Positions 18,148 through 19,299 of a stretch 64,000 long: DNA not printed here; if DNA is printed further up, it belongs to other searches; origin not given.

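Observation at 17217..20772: SbnI/SerK-like free-serine kinase in a coupled operon with a beta-barrel, a methyltransferase and a Zn-dehydrogenase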

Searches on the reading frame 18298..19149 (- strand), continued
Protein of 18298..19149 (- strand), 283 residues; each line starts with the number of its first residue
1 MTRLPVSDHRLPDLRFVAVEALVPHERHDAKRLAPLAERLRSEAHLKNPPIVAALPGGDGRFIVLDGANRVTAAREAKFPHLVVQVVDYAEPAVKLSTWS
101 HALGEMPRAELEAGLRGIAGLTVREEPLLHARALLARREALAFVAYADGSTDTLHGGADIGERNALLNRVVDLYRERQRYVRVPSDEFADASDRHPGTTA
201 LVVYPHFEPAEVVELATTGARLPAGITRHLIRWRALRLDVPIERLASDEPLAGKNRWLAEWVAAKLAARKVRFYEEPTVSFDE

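Call 27: search_solved_structures(query=A1, max_evalue=1, show_alignments=5)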
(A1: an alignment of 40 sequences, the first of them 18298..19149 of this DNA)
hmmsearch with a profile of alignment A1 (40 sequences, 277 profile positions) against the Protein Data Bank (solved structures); distinct sequences matched with E-value up to 1: 42.
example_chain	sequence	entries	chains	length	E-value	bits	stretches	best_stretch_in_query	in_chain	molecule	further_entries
6nr6_A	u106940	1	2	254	2e-36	129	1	6-274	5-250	Bifunctional transcriptional regulator/O-phospho-L-serine synthase SbnI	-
5ujd_A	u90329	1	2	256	6.9e-36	127.2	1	6-274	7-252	Siderophore biosynthesis protein SbnI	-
5uje_A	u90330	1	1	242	6.9e-36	127.2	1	7-253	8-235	SbnI protein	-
1vk1_A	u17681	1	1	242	3.8e-16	62.4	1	11-226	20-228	Conserved hypothetical protein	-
5x0b_A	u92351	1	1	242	2.4e-15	59.8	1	10-239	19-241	Free serine kinase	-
5x0j_A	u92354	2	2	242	4.7e-14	55.6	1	10-239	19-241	Free serine kinase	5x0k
5x0e_A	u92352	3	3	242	8.7e-14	54.7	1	10-239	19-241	Free serine kinase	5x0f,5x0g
7nfu_A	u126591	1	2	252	0.0069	18.9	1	21-88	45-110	Nucleoid occlusion protein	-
7ng0_A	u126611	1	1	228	0.0077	18.8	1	22-88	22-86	Nucleoid occlusion protein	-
7try_A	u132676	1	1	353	0.079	15.5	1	72-176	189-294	Guanine nucleotide-binding protein subunit alpha-11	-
7o0n_A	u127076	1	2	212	0.1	15.1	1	24-85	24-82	ParB family protein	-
7ezm_A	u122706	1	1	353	0.11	15.1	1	72-176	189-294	fusion protein of Guanine nucleotide-binding protein G(i) subunit alpha-1 and Guanine nucl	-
8zjd_A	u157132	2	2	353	0.11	15.1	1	72-176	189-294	Guanine nucleotide-binding protein G(i) subunit alpha-1,Guanine nucleotide-binding protein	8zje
4umk_A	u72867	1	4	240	0.11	15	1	28-88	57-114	PROBABLE CHROMOSOME-PARTITIONING PROTEIN PARB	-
7rkf_A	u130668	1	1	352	0.14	14.7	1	72-176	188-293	Guanine nucleotide-binding protein subunit alpha-11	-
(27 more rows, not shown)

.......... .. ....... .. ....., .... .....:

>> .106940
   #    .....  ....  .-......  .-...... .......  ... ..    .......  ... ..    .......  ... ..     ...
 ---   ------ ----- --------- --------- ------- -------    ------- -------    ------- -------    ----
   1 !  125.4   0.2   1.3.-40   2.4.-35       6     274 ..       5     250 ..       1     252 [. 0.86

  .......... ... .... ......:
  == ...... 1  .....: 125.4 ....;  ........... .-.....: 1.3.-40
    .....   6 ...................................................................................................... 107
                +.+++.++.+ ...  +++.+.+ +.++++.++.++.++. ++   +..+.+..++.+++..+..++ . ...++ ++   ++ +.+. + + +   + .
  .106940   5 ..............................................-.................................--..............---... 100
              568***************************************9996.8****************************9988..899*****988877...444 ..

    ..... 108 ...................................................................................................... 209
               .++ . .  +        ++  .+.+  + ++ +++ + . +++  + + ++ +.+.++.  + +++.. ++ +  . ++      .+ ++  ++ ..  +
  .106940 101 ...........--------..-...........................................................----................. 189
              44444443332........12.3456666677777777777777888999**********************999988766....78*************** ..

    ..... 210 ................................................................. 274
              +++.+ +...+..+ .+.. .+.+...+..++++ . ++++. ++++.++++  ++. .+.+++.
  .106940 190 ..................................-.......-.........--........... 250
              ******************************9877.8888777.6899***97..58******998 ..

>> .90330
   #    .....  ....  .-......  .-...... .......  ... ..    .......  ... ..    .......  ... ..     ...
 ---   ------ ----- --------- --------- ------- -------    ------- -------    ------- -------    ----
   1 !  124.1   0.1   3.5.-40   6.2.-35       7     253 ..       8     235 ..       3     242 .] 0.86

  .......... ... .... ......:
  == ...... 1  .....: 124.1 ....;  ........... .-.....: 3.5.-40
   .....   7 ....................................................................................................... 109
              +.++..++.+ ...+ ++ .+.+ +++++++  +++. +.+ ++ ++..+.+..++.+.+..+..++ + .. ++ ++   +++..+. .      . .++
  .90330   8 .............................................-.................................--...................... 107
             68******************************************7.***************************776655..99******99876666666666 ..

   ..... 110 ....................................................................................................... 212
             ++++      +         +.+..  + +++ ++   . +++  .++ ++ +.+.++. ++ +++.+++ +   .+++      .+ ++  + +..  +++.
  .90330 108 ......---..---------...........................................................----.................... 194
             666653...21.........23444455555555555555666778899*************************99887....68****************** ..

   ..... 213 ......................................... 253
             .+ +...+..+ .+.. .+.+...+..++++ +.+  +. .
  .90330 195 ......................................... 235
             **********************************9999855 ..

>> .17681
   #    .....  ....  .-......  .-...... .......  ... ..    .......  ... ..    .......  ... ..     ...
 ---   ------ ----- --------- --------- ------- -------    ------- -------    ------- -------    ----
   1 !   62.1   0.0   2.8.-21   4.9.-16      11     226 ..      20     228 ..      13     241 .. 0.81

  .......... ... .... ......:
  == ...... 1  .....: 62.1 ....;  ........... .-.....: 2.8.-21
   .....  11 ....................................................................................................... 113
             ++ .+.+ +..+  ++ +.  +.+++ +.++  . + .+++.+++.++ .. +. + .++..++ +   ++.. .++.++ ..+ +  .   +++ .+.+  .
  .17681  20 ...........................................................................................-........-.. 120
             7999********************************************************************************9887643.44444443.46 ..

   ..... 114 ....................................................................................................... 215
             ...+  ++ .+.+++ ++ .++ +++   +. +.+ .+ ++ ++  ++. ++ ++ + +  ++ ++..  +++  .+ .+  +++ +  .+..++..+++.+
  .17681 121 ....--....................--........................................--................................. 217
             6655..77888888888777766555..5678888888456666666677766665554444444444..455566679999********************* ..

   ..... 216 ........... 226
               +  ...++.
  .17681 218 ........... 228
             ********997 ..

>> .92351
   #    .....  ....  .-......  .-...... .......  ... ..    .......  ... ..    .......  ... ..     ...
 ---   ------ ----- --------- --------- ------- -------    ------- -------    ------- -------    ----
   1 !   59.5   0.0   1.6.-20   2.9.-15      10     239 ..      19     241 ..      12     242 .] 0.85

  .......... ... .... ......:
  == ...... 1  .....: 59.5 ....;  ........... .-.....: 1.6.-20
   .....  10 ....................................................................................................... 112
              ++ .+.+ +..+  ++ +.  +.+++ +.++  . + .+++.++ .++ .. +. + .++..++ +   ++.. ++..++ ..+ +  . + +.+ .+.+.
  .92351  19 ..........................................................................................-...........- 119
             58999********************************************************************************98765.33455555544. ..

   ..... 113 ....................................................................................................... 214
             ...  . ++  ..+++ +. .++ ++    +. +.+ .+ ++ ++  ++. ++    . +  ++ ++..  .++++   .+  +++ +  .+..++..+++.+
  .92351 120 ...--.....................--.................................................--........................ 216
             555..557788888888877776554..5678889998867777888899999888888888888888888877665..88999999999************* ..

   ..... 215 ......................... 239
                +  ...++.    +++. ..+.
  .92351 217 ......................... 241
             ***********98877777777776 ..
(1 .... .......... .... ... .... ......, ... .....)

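Call 31: find_related_loci(query=A2, collection=genome_contigs, flank=6000)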
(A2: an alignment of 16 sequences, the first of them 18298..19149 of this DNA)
Query A2 (283 aa) in genome_contigs; peptide patterns used: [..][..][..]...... (x = any residue, [..] = any of these).
599 stretches matched a pattern (row limit reached: there are more); 581 encode a relative of the query (tblastn E <= 1e-3); the best 80 are kept; 80 distinct loci.
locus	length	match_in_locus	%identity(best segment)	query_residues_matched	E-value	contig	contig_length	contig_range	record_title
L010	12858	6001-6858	61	1-283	2e-110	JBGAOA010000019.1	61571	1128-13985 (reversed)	MAG: Candidatus Eisenbacteria bacterium isolate MAG_AAO_H10.72 AAOH10-72_opera_contig_2171, whole genome shotgun sequenc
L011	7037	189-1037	62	5-283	4e-107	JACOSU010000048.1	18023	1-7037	MAG: Candidatus Eisenbacteria bacterium isolate NC_groundwater_26_Pr7_B-0.1um_68_11 FFV18_Bp1_scaffold_91845, whole geno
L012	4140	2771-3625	59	1-283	4e-106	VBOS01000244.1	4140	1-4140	MAG: Candidatus Eisenbacteria bacterium isolate WS_2 14_0903_13_30cm_scaffold_2956936, whole genome shotgun sequence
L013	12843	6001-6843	63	5-283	2e-104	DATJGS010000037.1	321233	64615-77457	MAG TPA_asm: Candidatus Saccharimonadaceae bacterium isolate SMAG_U15492 k141_8075531, whole genome shotgun sequence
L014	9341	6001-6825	61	10-283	8e-103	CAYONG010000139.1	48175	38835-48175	MAG TPA_asm: uncultured bacterium isolate binchicken_co165_111 genome assembly, contig: k141_1421875, whole genome shotg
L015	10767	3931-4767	60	7-283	1e-102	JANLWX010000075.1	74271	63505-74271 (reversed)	MAG: Candidatus Eisenbacteria bacterium isolate OTE_20_metabat_201 OTE_20_k141_908104, whole genome shotgun sequence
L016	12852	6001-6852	61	4-283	1e-101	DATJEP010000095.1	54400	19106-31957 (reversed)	MAG TPA_asm: Candidatus Udaeobacter sp. isolate SMAG_U15436 k141_10709584, whole genome shotgun sequence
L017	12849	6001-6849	62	1-283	4e-100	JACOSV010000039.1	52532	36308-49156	MAG: Candidatus Eisenbacteria bacterium isolate NC_groundwater_27_Pr7_B-0.1um_72_14 FFV18_Bp1_scaffold_489155, whole gen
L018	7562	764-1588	59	10-283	5e-100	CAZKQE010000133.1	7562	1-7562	MAG TPA_asm: uncultured bacterium isolate SRP287453_co1_29 genome assembly, contig: NODE_18902_length_7562_cov_8.893300,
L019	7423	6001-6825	59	10-283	2e-99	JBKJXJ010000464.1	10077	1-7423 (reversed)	MAG: Candidatus Eisenbacteria bacterium isolate swi_bin.170 k127_781192, whole genome shotgun sequence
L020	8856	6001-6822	60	14-283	7e-99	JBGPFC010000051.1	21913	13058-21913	MAG: Candidatus Eisenbacteria bacterium isolate OBJ_0618_7090110_76 k141_7933748_length_21913_cov_24.9910, whole genome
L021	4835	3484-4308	59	10-283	2e-97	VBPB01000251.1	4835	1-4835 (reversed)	MAG: Candidatus Eisenbacteria bacterium isolate WS_11 14_1009_16_40cm_scaffold_76989, whole genome shotgun sequence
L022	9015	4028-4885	56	1-283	2e-96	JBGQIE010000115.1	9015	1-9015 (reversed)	MAG: Candidatus Eisenbacteria bacterium isolate OBJ2_061818_070_56 k141_2515633_length_9015_cov_12.5903, whole genome sh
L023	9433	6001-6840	58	8-283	6e-96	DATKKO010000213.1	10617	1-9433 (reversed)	MAG TPA_asm: Terriglobales bacterium isolate SMAG_U14659 k141_4295088, whole genome shotgun sequence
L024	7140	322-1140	61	10-281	2e-95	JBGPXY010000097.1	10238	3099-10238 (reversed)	MAG: Candidatus Eisenbacteria bacterium isolate OBJ1_062018_090_26 k141_776291_length_10238_cov_14.1999, whole genome sh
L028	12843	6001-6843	57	10-283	9e-95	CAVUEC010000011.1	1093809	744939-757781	MAG: Candidatus Eisenbacteria bacterium isolate MFD02809.bin.1.83 genome assembly, contig: contig_51000, whole genome sh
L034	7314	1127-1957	56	7-283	8e-92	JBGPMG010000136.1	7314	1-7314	MAG: Candidatus Eisenbacteria bacterium isolate OBJ_0618_7090110_243 k141_11154572_length_7314_cov_16.4019, whole genome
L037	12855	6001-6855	54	4-283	3e-91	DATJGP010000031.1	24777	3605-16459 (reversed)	MAG TPA_asm: Candidatus Eisenbacteria bacterium isolate SMAG_U15489 k141_7405516, whole genome shotgun sequence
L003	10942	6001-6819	57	10-283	4e-90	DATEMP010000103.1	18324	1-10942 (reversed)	MAG TPA_asm: Candidatus Eisenbacteria bacterium isolate SMAG_U8945 k141_58855, whole genome shotgun sequence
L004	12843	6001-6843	51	1-283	3e-85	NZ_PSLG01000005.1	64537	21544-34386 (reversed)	MAG: Thermoflexus sp. isolate ERB_21_2 NODE_202_length_64537_cov_10.108108, whole genome shotgun sequence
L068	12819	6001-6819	55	11-283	1e-82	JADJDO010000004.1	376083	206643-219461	MAG: Ideonella sp. isolate Aved_18-Q3-R54-62_MAXAC.186 tig00010547-10-3756160, whole genome shotgun sequence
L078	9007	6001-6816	49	11-283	3e-81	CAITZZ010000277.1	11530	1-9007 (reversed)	MAG: uncultured beta proteobacterium isolate Erken-D11_bin-1404 genome assembly, contig: bin-1404:277/439, whole genome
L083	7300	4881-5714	48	5-283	2e-80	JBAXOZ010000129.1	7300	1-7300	MAG: Comamonadaceae bacterium isolate ELA518 MAG518_129, whole genome shotgun sequence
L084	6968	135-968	48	5-283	4e-80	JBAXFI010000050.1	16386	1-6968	MAG: Comamonadaceae bacterium isolate ELA267 MAG267_50, whole genome shotgun sequence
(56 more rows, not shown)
